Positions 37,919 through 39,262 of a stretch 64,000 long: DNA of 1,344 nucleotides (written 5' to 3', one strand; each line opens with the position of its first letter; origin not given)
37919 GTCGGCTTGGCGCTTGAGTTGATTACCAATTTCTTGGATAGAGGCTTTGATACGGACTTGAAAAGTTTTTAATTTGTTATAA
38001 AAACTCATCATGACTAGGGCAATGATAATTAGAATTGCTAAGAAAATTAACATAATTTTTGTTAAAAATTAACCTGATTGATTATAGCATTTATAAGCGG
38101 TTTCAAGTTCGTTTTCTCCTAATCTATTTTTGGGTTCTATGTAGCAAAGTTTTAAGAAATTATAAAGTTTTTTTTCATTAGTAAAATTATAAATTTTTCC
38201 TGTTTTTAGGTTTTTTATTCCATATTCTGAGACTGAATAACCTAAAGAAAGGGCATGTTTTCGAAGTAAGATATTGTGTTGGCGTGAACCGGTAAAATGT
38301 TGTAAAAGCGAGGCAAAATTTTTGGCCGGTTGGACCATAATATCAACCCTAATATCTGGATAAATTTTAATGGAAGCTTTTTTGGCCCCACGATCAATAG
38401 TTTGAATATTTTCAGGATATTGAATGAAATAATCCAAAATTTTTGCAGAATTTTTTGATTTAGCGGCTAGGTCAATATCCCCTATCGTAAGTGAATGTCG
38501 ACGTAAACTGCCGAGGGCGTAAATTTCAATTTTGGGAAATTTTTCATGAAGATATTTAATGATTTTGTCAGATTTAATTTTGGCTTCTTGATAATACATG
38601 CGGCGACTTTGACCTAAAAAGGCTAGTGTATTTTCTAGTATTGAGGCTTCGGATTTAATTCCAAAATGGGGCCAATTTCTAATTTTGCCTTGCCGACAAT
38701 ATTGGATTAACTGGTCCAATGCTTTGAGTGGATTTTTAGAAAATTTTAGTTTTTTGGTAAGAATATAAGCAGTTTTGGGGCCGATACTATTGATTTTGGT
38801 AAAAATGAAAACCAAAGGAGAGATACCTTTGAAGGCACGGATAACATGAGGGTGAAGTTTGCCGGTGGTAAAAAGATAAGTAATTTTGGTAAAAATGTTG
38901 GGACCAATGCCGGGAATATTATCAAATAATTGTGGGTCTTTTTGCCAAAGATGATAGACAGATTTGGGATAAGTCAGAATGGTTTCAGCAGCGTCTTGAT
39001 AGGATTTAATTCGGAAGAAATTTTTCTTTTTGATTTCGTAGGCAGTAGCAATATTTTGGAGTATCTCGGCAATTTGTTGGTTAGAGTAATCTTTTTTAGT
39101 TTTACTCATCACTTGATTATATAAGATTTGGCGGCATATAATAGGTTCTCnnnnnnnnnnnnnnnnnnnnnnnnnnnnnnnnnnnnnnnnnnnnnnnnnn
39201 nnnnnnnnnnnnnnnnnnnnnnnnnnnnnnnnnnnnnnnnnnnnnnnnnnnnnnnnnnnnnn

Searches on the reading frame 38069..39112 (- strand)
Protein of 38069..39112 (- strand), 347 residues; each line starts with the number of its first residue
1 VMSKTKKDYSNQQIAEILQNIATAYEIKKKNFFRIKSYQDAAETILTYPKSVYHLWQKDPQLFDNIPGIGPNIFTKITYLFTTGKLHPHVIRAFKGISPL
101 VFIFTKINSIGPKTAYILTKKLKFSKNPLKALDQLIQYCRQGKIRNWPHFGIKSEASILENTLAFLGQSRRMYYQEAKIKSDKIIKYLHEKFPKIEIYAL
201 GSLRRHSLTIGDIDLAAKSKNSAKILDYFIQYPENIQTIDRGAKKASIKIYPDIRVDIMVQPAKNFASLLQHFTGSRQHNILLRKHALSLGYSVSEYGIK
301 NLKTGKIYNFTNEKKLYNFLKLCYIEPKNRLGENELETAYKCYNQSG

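Call 70: search_protein_families(library=pfam, proteins=[window:38069-39112:-], max_evalue=0.0001)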
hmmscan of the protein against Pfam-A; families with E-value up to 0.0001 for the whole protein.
window:38069-39112:- (347 aa): 2 families
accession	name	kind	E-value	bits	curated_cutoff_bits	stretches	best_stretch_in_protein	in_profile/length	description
PF14791.11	DNA_pol_B_thumb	-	2.1e-17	63.1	25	1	270-330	2-62/63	DNA polymerase beta thumb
PF14716.13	HHH_8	-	1.4e-16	61.1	30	1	11-86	3-73/73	Helix-hairpin-helix domain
